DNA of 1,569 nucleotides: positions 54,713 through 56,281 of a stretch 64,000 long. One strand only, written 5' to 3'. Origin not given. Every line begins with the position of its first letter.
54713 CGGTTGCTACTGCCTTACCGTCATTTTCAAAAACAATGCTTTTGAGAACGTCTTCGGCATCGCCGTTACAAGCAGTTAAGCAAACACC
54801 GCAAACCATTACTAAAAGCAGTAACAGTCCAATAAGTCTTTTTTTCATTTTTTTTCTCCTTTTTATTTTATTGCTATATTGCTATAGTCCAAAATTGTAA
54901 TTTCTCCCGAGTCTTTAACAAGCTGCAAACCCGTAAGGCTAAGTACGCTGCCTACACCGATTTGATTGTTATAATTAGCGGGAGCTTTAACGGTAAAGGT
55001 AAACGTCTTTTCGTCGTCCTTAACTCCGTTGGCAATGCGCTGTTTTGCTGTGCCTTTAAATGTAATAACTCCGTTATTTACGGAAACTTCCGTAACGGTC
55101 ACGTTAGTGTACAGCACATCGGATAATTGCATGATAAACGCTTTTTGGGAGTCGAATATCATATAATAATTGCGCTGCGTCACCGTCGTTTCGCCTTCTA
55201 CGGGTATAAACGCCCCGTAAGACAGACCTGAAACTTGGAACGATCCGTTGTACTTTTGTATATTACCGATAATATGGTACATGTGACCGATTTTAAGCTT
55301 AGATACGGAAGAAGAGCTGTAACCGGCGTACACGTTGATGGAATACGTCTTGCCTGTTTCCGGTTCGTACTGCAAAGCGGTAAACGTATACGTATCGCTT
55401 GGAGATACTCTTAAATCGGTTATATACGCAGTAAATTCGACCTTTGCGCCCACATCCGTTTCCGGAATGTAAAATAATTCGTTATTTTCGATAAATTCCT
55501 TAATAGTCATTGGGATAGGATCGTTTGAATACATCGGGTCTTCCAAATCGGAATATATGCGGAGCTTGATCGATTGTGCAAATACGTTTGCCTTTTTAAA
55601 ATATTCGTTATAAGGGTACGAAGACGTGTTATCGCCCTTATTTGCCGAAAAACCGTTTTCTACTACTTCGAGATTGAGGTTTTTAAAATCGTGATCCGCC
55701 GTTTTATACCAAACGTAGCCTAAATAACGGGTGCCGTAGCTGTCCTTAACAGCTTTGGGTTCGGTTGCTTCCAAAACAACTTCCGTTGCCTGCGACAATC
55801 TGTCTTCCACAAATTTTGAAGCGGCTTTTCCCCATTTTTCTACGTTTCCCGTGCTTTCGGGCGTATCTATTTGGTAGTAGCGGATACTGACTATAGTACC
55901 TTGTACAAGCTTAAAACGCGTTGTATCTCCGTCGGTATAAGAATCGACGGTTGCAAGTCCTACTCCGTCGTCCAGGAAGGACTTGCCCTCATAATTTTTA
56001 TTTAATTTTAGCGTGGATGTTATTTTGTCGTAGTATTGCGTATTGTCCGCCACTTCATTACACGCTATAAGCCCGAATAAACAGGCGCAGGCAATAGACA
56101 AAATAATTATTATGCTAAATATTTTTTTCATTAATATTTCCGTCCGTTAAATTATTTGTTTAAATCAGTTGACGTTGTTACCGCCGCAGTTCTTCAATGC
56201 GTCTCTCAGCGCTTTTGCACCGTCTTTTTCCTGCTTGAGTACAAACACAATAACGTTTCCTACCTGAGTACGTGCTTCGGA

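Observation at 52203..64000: Nuclease-plus-importer operon: SNase lipoprotein, OB/Ig lipoprotein and a sugar-family ABC transporter in one 10-kb unit, flanked by a 5'-nucleotidase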

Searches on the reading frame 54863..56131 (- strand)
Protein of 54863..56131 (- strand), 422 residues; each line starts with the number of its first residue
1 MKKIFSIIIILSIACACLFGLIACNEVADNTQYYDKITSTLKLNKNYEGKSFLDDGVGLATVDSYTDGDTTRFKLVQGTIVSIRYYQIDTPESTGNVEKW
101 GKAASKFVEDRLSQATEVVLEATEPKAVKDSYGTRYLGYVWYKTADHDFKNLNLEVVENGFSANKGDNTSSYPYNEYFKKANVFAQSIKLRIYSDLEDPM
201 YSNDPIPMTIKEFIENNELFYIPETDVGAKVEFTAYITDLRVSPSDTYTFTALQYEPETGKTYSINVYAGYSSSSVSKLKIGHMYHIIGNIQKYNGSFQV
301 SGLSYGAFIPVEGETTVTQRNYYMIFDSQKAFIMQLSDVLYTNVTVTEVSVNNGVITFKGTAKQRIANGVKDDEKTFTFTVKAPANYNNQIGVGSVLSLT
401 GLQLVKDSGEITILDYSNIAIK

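Call 3: search_protein_families(library=pfam, proteins=[window:54863-56131:-], max_evalue=0.01)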
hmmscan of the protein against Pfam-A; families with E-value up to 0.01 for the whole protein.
window:54863-56131:- (422 aa): 1 family
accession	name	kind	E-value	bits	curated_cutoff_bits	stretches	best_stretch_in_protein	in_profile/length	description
PF00565.23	SNase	-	9.7e-13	49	21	1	83-194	2-106/107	Staphylococcal nuclease homologue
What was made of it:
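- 54863..56131 (-): g7: lipoprotein with an N-terminal staphylococcal-nuclease domain (about 60-195) and two C-terminal beta-rich modules (about 200-422). PF00565 E 1e-12 (call 3).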

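Call 7: find_homologous_proteins(query=window:54863-56131:-)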
Query window:54863-56131:- (422 aa): 2158 proteins with E <= 0.001 among 8000 candidates; the best 120 are listed.
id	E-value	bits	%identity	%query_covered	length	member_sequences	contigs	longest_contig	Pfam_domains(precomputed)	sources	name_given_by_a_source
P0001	1.3e-272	922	99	100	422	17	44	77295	PF00565.24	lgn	-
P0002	1.1e-197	675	72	100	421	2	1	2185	PF00565.24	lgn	-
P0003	6.3e-175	600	64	100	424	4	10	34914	PF00565.24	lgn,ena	-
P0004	1.1e-172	593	64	100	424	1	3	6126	PF00565.24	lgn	-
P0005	4.0e-168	578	61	100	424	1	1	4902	PF00565.24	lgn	-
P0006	9.5e-159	547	60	100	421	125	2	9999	PF00565.24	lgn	-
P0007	1.6e-158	546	61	99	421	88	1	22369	PF00565.24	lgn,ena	-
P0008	8.8e-158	544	61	99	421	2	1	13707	PF00565.24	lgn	-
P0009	7.1e-155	534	59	100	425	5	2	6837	PF00565.24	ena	-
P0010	1.5e-151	523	58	100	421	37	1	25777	PF00565.24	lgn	-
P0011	2.4e-151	523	58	100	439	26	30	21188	PF00565.24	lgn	-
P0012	2.1e-150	519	58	100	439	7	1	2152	PF00565.24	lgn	-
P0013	4.3e-150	518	58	99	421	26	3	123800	PF00565.24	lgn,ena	-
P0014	4.0e-149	515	58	100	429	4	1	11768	PF00565.24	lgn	-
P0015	4.0e-149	515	57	100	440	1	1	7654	PF00565.24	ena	-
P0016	9.6e-148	511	57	100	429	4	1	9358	PF00565.24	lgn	-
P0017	4.8e-147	508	57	95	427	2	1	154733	PF00565.24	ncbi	-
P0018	9.9e-147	507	57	99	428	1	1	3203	PF00565.24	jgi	-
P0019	3.4e-146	506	57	100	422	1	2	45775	PF00565.24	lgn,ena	-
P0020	4.3e-146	505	57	100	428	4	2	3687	PF00565.24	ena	-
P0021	3.1e-145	502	55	100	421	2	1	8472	PF00565.24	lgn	-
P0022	1.2e-144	501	56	100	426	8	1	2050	PF00565.24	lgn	-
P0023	6.7e-144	498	56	100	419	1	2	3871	PF00565.24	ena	-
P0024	9.8e-144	498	60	93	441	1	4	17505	PF00565.24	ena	-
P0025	1.5e-143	497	57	96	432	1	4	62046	PF00565.24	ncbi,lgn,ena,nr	ncbi:MAG: thermonuclease family protein [Clostridia bacterium]|nr:thermonuclease family protein [Clo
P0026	2.8e-143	496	57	100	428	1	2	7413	PF00565.24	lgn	-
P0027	8.6e-143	494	56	95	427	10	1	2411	PF00565.24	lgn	-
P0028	8.7e-143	494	57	97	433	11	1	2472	PF00565.24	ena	-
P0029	9.5e-143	494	55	100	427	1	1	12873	PF00565.24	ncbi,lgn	-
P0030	1.1e-142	494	55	100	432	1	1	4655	PF00565.24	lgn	-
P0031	1.5e-142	494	56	99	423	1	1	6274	PF00565.24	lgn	-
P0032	3.7e-142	492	57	99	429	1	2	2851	PF00565.24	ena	-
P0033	6.5e-142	492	54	100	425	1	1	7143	PF00565.24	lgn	-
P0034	7.7e-142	491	57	94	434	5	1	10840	PF00565.24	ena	-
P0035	1.3e-141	491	55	100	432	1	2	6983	PF00565.24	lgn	-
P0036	1.6e-141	490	58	94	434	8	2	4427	PF00565.24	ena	-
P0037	2.0e-141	490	53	98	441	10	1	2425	PF00565.24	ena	-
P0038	2.5e-141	490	56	95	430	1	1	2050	PF00565.24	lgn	-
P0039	3.0e-141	489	55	100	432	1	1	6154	PF00565.24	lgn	-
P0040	5.3e-141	489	57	99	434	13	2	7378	PF00565.24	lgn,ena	-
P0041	1.2e-140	487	56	100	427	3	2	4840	PF00565.24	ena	-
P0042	3.8e-140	486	56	100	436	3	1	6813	PF00565.24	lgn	-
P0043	4.4e-140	486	56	99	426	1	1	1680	PF00565.24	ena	-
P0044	5.1e-140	485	56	100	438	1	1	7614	PF00565.24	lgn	-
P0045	6.1e-140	485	56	95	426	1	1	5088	PF00565.24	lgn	-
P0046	8.7e-140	485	55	100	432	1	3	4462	PF00565.24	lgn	-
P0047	1.0e-139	484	57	99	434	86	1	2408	PF00565.24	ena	-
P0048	1.2e-139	484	55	95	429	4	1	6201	PF00565.24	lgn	-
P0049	1.7e-139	484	55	100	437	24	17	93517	PF00565.24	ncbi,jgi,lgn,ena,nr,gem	ncbi:MAG: hypothetical protein E7339_05775 [Clostridiales bacterium]|nr:hypothetical protein [Clostr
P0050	5.6e-139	482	54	100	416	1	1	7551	PF00565.24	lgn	-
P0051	6.8e-139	482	55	99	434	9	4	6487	PF00565.24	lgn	-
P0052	7.9e-139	481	56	99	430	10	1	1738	PF00565.24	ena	-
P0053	8.3e-139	481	54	100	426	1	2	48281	PF00565.24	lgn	-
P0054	1.1e-138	481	56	100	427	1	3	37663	PF00565.24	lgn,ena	-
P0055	1.1e-138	481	54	99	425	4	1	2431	PF00565.24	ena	-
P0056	1.3e-138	481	54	100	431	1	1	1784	PF00565.24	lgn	-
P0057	1.5e-138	480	54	100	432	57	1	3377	PF00565.24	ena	-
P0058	3.5e-138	479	55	100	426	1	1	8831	PF00565.24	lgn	-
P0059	5.6e-138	479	56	100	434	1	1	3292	PF00565.24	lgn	-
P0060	5.6e-138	479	54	100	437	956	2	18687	PF00565.24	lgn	-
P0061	6.1e-138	478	56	99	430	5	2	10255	PF00565.24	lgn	-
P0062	6.6e-138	478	56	94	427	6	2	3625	PF00565.24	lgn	-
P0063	1.3e-137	477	58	96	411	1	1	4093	PF00565.24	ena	-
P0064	3.7e-137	476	55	94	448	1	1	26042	PF00565.24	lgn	-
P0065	4.4e-137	476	54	100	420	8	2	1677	PF00565.24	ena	-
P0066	4.5e-137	476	57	100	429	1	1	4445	PF00565.24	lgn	-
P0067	4.8e-137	475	56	96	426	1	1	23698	PF00565.24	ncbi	-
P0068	5.4e-137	475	54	99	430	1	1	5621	PF00565.24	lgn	-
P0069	7.4e-137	475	55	100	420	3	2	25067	PF00565.24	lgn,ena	-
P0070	9.5e-137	475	55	100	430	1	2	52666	PF00565.24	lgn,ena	-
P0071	1.2e-136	474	54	100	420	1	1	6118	PF00565.24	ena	-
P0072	1.6e-136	474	54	100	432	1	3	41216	PF00565.24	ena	-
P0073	2.1e-136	473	56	99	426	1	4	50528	PF00565.24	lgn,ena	-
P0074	2.6e-136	473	53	100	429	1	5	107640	PF00565.24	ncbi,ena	-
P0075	2.7e-136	473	53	100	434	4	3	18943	PF00565.24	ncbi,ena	-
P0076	3.2e-136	473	55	100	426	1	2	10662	PF00565.24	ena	-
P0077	5.6e-136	472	54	100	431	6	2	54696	PF00565.24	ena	-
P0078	6.4e-136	472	54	100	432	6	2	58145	PF00565.24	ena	-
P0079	8.7e-136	471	55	100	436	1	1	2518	PF00565.24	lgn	-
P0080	9.3e-136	471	54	100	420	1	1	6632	PF00565.24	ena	-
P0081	1.2e-135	471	54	100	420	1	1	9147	PF00565.24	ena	-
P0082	1.2e-135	471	54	100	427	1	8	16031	PF00565.24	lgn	-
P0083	1.8e-135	470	57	95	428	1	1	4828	PF00565.24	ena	-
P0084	1.9e-135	470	54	100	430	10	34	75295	PF00565.24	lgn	-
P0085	2.1e-135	470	56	99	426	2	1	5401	PF00565.24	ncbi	-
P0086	2.3e-135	470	55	100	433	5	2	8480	PF00565.24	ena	-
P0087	2.3e-135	470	54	96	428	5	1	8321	PF00565.24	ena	-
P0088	2.6e-135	470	55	99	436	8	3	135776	PF00565.24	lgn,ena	-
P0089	3.5e-135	469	53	100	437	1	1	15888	PF00565.24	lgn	-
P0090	7.2e-135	468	55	99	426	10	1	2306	PF00565.24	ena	-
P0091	7.5e-135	468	56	95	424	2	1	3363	PF00565.24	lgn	-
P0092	1.0e-134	468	54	100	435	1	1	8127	PF00565.24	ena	-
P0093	1.1e-134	468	55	99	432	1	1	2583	PF00565.24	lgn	-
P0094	2.1e-134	467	56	95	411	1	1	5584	PF00565.24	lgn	-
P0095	2.7e-134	466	53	100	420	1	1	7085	PF00565.24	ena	-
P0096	1.1e-133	464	57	93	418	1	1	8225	PF00565.24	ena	-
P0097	1.2e-133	464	53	100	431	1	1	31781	PF00565.24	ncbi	-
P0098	2.7e-133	463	53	100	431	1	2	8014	PF00565.24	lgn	-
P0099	7.7e-133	462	54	100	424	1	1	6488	PF00565.24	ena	-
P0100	8.2e-133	462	53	99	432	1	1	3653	PF00565.24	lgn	-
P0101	1.1e-132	461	54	99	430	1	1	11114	PF00565.24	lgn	-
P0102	2.1e-132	460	56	93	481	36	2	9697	PF00565.24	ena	-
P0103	2.2e-132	460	54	100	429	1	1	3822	PF00565.24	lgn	-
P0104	8.8e-132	458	53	99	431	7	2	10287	PF00565.24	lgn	-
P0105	1.4e-131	458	56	94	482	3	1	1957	PF00565.24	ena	-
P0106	3.1e-131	456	53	98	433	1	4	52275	PF00565.24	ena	-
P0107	3.2e-131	456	54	95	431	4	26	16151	PF00565.24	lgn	-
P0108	4.2e-131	456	53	99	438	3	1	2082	PF00565.24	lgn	-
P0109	7.6e-131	455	53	100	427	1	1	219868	PF00565.24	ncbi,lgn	-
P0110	8.8e-131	455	53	98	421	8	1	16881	PF00565.24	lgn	-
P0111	9.1e-131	455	53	93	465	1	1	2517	PF00565.24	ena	-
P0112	1.3e-130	454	52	100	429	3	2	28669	PF00565.24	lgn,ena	-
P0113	1.5e-130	454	52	95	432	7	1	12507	PF00565.24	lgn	-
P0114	2.0e-130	454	53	100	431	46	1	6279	PF00565.24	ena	-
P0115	3.1e-130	453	55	98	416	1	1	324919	PF00565.24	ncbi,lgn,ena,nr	ncbi:MAG: thermonuclease family protein [Clostridiales bacterium]|nr:thermonuclease family protein [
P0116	3.4e-130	453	53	98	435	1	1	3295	PF00565.24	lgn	-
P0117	3.6e-130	453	52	100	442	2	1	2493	PF00565.24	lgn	-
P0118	4.7e-130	452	52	100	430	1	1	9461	PF00565.24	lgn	-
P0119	1.4e-129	451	52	100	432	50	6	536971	PF00565.24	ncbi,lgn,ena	-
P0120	4.4e-129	449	52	100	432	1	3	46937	PF00565.24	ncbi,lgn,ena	-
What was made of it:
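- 54863..56131 (-): More than 2000 homologous clusters exist (call 7).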

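Call 9: find_related_loci(query=A1, collection=genome_contigs, flank=10000)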
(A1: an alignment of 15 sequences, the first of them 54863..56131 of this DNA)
Query A1 (422 aa) in genome_contigs; peptide patterns used: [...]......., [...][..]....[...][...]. (x = any residue, [..] = any of these).
87 stretches matched a pattern; 49 encode a relative of the query (tblastn E <= 1e-3); 49 distinct loci.
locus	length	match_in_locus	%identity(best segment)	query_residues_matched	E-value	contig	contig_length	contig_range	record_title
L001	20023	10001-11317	58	1-422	1e-163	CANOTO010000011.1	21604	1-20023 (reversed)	MAG TPA_asm: uncultured Clostridia bacterium isolate SRR15604565_bin.18_metawrap_v1.3_MAG genome assembly, contig: NODE.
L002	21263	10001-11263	60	1-422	9e-162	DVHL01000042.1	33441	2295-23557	MAG TPA_asm: Candidatus Fimimonas gallinarum isolate CHK121-14286 CHK121__C450153_L33441_ERR2241889, whole genome shotgu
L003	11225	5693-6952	62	1-419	7e-160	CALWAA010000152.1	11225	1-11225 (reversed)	MAG: uncultured Bacilli bacterium isolate BRZ_DD__bin71 genome assembly, contig: BRZ_DD__NODE_4863_length_11225_cov_5.74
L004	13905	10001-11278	56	1-422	7e-153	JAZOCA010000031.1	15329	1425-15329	MAG: Christensenellaceae bacterium isolate T1900044757_TS20190223.MAGScoT_cleanbin_000032 SGB_2307_k141_1220199, whole g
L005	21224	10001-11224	57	21-422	8e-151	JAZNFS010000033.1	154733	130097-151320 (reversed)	MAG: Christensenellaceae bacterium isolate T1900044713_TS20190179.MAGScoT_cleanbin_000049 SGB_1841_k141_737306, whole ge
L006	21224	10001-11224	56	21-422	2e-150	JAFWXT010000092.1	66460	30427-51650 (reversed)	MAG: Clostridia bacterium isolate RGIG6167 Sheep_Rectum-1__c944039, whole genome shotgun sequence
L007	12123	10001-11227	56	20-422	7e-149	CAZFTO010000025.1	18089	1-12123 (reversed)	MAG TPA_asm: uncultured Oscillospiraceae bacterium isolate SRP350583_co2_325 genome assembly, contig: NODE_4447_length_1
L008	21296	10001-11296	54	1-422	7e-147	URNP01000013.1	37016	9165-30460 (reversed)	uncultured Clostridiales bacterium isolate UMGS1170 genome assembly, contig: NODE_278_length_37016_cov_9.176889, whole g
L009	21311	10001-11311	55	1-422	6e-146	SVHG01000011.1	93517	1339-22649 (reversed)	MAG: Clostridiales bacterium isolate SIG378 NODE_146_length_93517_cov_41.281025, whole genome shotgun sequence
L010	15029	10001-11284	53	1-422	4e-145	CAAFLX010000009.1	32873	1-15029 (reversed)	MAG TPA_asm: Clostridia bacterium, isolate HGM11462, WGS project CAAFLX010000000 data, contig: SRS1596867_146_k141_55785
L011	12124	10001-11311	54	1-422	1e-144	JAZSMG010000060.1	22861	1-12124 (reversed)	MAG: Christensenellaceae bacterium isolate T1900044555_TS20190021.MAGScoT_cleanbin_000036 SGB_291_k141_2585114, whole ge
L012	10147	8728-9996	54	1-415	5e-144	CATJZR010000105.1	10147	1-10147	MAG: uncultured Eubacteriales bacterium isolate iMGMC-975_1678881633 genome assembly, contig: MegahitA5_78306, whole gen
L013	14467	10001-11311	53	1-422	1e-143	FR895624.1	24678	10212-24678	Firmicutes bacterium CAG:475 genomic scaffold, scf192, whole genome shotgun sequence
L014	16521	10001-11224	55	23-422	3e-143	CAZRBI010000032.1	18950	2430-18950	MAG TPA_asm: uncultured Oscillospiraceae bacterium isolate SRP225648_co1_486 genome assembly, contig: NODE_7056_length_1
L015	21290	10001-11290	56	1-419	8e-142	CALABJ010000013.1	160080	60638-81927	MAG TPA_asm: uncultured Clostridia bacterium isolate SRR6425820_bin.124_CONCOCT_v1.1_MAG genome assembly, contig: ERZ176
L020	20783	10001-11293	53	1-422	2e-137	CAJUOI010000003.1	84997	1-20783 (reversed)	MAG TPA_asm: uncultured Christensenellaceae bacterium isolate MGBC148030 genome assembly, contig: MGBC148030.3, whole ge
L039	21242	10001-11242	42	2-418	1e-93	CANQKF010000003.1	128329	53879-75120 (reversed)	MAG: uncultured Clostridia bacterium isolate Lapin-027__bin2 genome assembly, contig: Lapin-027__NODE_67_length_128329_c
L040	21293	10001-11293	53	1-422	1e-136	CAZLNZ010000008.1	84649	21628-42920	MAG TPA_asm: uncultured Christensenellaceae bacterium isolate SRP225648_co1_198 genome assembly, contig: NODE_370_length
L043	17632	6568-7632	36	1-388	8e-55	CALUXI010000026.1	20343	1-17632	MAG: uncultured Acholeplasmatales bacterium isolate BRZ_RG__bin43 genome assembly, contig: BRZ_RG__NODE_2844_length_2034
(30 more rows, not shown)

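Call 12: search_solved_structures(query=window:54863-56131:-, max_evalue=0.01, show_alignments=2)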
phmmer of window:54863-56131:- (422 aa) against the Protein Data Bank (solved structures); distinct sequences matched with E-value up to 0.01: 96 (the best 60 are shown).
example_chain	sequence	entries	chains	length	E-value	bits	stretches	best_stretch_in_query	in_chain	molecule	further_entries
3d6c_A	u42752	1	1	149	1.5e-05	27.6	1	60-195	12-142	Thermonuclease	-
2rks_A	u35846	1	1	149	2.1e-05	27.2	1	60-195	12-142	Thermonuclease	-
1syb_A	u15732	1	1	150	2.5e-05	26.9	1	60-195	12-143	STAPHYLOCOCCAL NUCLEASE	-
2eyj_A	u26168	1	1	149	3.7e-05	26.3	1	60-195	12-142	Staphylococcal nuclease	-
2f0s_A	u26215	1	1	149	3.8e-05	26.3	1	60-195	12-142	Staphylococcal nuclease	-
2f0t_A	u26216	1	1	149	4e-05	26.2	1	60-195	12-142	Staphylococcal nuclease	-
4h7b_A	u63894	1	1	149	4.2e-05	26.2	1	60-195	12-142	Thermonuclease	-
1sta_A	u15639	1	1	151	4.3e-05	26.1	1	58-195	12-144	STAPHYLOCOCCAL NUCLEASE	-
1f2y_A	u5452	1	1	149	4.6e-05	26.1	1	60-195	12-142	STAPHYLOCOCCAL NUCLEASE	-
4k5x_A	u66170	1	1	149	4.8e-05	26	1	60-195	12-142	Thermonuclease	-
2f0h_A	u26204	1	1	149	5.2e-05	25.9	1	60-195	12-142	Staphylococcal nuclease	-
4k5w_A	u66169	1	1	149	5.2e-05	25.9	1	60-195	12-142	Thermonuclease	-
1ey7_A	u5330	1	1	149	5.3e-05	25.9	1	60-195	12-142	STAPHYLOCOCCAL NUCLEASE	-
1ey8_A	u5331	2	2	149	5.4e-05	25.8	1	60-195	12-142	STAPHYLOCOCCAL NUCLEASE | Thermonuclease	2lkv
1syc_A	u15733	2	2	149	5.5e-05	25.8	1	60-195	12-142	STAPHYLOCOCCAL NUCLEASE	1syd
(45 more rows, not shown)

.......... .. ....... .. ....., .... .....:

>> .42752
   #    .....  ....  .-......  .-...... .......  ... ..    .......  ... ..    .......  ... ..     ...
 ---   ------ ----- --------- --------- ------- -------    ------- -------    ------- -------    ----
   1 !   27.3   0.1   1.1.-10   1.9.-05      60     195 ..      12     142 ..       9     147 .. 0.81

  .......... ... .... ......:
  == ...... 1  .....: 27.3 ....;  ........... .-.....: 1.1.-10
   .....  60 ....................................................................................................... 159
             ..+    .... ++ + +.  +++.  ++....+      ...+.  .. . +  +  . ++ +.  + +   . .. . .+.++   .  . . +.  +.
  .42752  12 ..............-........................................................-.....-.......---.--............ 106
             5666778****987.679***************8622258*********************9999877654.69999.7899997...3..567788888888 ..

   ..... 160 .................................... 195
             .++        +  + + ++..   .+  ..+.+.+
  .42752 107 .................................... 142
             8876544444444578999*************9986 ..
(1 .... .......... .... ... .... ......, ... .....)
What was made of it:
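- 54863..56131 (-): The alignment to S. aureus nuclease gives D67/D69 = D19/D21, R84 = R35, D89/T90/E92 = D40/T41/E43 and R135 = R87 (call 12).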

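Call 21: search_protein_families(library=ncbifam, proteins=[window:54863-56131:-], max_evalue=1)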
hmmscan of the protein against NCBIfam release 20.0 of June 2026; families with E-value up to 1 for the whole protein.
window:54863-56131:- (422 aa): 1 family
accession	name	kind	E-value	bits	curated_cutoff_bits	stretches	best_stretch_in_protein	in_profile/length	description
NF047694.1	TnucaseNucIStaph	equivalog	1.1e-10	41.2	250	1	60-194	47-175/175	thermonuclease NucI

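Call 51: search_protein_families(library=pfam, alignment_id=A1, max_evalue=1)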
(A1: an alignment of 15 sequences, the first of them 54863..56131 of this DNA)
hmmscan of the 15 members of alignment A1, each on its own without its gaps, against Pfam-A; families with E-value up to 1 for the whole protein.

A. member 1, window:54863-56131:- (422 aa): 2 families
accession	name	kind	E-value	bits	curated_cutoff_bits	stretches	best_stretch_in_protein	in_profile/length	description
PF00565.23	SNase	-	9.7e-13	49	21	1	83-194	2-106/107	Staphylococcal nuclease homologue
PF17431.7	YpmT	-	0.14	12.6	25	1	1-30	1-30/60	Uncharacterized YmpT-like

B. families by the number of members that match (of 15 scanned): 18 families
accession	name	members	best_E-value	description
PF00565.23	SNase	15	2.5e-13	Staphylococcal nuclease homologue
PF16339.10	DUF4969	5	0.0034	Domain of unknown function (DUF4969)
PF01336.31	tRNA_anti-codon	2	0.0092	OB-fold nucleic acid binding domain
PF13567.11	DUF4131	1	0.0018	Domain of unknown function (DUF4131)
PF08477.19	Roc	1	0.0018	Ras of Complex, Roc, domain of DAPkinase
PF18283.7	CBM77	1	0.023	Carbohydrate binding module 77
PF17218.8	CBX7_C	1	0.027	CBX family C-terminal motif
PF13004.13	BACON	1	0.063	Putative binding domain, N-terminal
PF11954.13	DUF3471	1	0.084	Domain of unknown function (DUF3471)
PF05481.17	Myco_19_kDa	1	0.1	Mycobacterium 19 kDa lipoprotein antigen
PF17431.7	YpmT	1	0.14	Uncharacterized YmpT-like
PF16853.11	CDC13_N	1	0.14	Cell division control protein 13 N-terminus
PF05137.18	PilN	1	0.15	Fimbrial assembly protein (PilN)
PF08661.17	Rep_fac-A_3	1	0.16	Replication factor A protein 3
PF16922.11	SLD5_C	1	0.19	DNA replication complex GINS protein SLD5 C-terminus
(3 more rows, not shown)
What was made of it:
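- On Staphylococcal nuclease family (PF00565): All 15 family members match (call 51).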

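Call 56: search_protein_families(library=pfam, proteins=[L001:449-3085:+], max_evalue=0.01)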
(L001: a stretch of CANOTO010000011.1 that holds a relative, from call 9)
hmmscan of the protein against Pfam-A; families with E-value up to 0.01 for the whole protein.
L001:449-3085:+ (878 aa): 3 families
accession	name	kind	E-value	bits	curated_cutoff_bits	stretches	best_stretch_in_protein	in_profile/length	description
PF00149.33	Metallophos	-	4.3e-11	44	21.5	1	275-490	3-190/191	Calcineurin-like phosphoesterase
PF02872.23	5_nucleotid_C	-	1.1e-10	42.2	23.6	1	576-638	24-82/158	5'-nucleotidase, C-terminal domain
PF09587.15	PGA_cap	-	0.0018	18.3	27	0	320-494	61-236/255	Bacterial capsule synthesis protein PGA_cap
